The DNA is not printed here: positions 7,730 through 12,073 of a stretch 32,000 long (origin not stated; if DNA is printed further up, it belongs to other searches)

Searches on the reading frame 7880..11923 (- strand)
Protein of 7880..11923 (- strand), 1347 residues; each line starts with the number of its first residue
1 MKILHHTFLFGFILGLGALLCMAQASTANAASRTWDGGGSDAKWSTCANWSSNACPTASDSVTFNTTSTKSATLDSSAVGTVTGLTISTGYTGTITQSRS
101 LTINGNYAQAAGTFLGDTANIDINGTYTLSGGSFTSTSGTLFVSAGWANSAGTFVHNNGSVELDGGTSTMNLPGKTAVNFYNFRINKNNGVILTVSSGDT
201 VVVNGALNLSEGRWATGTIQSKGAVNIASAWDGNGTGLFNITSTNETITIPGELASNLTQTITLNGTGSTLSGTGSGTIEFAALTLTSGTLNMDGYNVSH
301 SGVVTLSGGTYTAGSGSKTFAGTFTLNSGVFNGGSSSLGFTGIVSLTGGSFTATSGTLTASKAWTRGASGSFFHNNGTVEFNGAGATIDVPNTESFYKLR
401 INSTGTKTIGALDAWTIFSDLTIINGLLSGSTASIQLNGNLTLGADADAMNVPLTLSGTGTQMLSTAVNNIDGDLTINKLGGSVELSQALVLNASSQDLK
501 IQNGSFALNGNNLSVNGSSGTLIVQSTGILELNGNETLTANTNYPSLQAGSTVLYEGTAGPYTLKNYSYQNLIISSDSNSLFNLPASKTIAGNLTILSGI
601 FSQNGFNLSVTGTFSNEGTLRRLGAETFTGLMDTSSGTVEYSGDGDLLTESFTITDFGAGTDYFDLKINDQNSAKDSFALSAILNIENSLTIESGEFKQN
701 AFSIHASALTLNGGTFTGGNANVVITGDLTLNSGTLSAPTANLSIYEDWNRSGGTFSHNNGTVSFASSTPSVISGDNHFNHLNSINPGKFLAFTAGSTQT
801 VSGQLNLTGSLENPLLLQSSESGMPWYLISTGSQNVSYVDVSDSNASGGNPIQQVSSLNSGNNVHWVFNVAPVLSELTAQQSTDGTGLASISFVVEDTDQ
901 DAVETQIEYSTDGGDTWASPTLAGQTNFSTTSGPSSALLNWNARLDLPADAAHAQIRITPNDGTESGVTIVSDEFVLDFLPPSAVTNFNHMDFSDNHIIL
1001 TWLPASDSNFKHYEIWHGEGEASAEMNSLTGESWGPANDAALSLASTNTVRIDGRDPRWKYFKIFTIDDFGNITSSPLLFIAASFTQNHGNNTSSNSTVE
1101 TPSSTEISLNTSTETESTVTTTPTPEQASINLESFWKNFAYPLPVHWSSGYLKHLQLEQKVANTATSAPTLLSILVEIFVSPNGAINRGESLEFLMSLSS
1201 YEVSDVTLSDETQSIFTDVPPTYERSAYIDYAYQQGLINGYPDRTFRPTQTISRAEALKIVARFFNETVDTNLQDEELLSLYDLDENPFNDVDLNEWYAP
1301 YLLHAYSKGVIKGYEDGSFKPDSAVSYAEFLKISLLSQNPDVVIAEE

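Call 57: search_protein_families(library=pfam, proteins=[window:7880-11923:-], max_evalue=0.001)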
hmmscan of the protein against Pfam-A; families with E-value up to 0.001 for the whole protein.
window:7880-11923:- (1347 aa): 1 family
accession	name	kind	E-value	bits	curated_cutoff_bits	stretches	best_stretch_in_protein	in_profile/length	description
PF00395.25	SLH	-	1.2e-25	89.7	20.8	2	1216-1257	2-43/44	S-layer homology domain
